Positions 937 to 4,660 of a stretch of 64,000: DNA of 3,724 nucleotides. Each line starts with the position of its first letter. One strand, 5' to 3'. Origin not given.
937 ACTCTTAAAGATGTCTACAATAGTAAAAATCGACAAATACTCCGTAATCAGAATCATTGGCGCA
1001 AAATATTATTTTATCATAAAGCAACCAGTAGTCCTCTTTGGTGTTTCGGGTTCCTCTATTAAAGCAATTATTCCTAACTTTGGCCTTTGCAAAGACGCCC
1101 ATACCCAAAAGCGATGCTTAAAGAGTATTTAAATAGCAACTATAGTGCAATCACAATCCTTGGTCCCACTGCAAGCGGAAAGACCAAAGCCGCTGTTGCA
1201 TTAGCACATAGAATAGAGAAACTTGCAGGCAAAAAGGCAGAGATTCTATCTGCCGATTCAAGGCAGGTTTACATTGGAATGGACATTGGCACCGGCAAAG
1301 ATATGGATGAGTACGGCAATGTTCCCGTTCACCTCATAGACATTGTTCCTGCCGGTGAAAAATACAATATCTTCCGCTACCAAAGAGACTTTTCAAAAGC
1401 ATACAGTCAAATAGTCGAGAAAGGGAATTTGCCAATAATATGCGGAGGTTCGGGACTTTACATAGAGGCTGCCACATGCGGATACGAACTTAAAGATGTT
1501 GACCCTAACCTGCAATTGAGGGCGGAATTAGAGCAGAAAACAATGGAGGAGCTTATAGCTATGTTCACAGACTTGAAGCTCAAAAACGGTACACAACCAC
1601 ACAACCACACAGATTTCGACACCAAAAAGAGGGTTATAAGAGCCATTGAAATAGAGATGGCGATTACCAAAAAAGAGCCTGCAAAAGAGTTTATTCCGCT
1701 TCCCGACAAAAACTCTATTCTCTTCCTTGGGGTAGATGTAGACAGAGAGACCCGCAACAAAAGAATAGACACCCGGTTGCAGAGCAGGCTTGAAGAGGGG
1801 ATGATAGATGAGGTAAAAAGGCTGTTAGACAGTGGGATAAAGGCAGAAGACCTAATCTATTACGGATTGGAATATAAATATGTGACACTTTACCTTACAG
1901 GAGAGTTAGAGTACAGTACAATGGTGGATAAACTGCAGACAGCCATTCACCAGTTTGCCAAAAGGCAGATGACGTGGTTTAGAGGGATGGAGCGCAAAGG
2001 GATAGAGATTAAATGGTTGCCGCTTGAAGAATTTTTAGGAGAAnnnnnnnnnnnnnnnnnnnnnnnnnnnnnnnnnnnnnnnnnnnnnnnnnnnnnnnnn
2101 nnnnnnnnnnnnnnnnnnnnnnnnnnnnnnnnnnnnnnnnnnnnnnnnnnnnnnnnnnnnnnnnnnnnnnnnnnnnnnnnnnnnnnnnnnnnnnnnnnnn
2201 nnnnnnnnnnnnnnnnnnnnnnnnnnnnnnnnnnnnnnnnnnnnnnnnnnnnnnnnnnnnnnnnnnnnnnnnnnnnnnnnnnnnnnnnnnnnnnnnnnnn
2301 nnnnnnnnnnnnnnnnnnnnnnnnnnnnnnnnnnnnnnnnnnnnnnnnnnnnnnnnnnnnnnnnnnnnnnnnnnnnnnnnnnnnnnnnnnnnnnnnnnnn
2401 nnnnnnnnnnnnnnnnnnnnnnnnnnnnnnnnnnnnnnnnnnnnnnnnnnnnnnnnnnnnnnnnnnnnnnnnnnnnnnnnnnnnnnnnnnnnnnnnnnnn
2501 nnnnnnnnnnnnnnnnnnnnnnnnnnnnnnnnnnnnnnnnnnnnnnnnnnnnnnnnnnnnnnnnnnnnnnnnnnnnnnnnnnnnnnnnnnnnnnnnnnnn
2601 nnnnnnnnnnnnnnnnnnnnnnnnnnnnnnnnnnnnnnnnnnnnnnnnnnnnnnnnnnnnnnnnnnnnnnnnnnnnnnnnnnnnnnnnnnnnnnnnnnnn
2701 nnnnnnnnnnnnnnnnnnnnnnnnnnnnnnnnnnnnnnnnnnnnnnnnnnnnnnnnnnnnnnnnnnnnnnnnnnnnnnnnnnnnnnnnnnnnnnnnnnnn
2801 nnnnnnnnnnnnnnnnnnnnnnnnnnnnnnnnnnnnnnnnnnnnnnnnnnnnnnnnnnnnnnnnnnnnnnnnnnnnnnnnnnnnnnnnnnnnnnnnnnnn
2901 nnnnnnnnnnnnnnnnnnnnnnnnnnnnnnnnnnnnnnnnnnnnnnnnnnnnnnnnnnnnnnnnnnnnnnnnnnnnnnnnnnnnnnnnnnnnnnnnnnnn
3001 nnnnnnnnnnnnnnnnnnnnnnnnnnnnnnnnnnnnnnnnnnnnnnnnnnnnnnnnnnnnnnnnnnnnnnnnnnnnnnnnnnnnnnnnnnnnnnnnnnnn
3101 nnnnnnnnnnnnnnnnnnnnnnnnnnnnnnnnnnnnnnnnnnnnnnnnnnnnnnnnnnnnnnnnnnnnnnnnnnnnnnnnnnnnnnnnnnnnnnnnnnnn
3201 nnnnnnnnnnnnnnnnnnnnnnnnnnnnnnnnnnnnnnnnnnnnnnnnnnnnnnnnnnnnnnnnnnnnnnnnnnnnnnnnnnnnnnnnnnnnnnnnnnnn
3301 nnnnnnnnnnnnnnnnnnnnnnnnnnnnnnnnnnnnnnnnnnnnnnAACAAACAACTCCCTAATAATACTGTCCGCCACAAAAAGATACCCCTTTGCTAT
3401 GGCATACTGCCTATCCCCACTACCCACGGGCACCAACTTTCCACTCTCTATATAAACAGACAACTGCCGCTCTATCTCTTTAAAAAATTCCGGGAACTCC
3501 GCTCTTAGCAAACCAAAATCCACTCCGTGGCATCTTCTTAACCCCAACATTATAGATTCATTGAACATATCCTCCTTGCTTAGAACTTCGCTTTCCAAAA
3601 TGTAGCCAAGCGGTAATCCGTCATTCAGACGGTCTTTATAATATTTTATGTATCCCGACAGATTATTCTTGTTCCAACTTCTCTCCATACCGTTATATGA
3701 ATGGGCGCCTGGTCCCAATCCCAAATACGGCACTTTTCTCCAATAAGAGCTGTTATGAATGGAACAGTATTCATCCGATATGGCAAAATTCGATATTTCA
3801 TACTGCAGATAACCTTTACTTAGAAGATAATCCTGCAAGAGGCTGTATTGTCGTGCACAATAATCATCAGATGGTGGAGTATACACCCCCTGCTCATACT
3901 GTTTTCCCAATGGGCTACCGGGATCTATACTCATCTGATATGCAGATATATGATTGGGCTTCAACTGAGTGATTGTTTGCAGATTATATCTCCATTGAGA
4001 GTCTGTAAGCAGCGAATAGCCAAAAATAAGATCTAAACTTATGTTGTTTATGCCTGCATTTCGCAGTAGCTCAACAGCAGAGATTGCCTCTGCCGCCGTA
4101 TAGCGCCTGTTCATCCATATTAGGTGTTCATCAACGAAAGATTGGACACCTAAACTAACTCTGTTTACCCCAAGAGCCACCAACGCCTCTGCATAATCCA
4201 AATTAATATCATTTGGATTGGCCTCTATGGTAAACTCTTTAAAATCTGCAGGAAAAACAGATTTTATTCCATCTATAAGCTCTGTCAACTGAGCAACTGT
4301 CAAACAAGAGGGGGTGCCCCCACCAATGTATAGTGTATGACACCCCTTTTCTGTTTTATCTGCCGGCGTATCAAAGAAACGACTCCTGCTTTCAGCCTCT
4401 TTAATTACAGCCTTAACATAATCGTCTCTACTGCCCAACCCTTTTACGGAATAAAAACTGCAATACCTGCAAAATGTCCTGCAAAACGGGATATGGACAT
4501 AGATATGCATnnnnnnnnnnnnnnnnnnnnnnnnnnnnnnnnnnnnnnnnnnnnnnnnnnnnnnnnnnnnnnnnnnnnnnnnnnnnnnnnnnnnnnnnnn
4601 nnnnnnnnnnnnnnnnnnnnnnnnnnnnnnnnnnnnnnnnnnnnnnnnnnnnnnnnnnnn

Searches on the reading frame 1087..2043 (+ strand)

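Call 64: search_protein_families(library=pfam, proteins=[window:1087-2043:+], max_evalue=0.00001)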
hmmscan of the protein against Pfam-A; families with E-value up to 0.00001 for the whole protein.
window:1087-2043:+ (319 aa): 1 family
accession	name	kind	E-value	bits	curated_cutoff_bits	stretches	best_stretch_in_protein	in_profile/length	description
PF01715.23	IPPT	-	3.7e-59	200.8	23.6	1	60-300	1-242/243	IPP transferase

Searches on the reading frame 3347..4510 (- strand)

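Call 64: search_protein_families(library=pfam, proteins=[window:3347-4510:-], max_evalue=0.00001)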
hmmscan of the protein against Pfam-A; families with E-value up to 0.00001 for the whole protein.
window:3347-4510:- (388 aa): 2 families
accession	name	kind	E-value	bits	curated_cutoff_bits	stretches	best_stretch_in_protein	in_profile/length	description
PF04055.27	Radical_SAM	-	1.4e-22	81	29.5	1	4-172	1-158/166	Radical SAM superfamily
PF06969.22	HemN_C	-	2.3e-06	28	24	1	310-359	1-51/67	HemN C-terminal domain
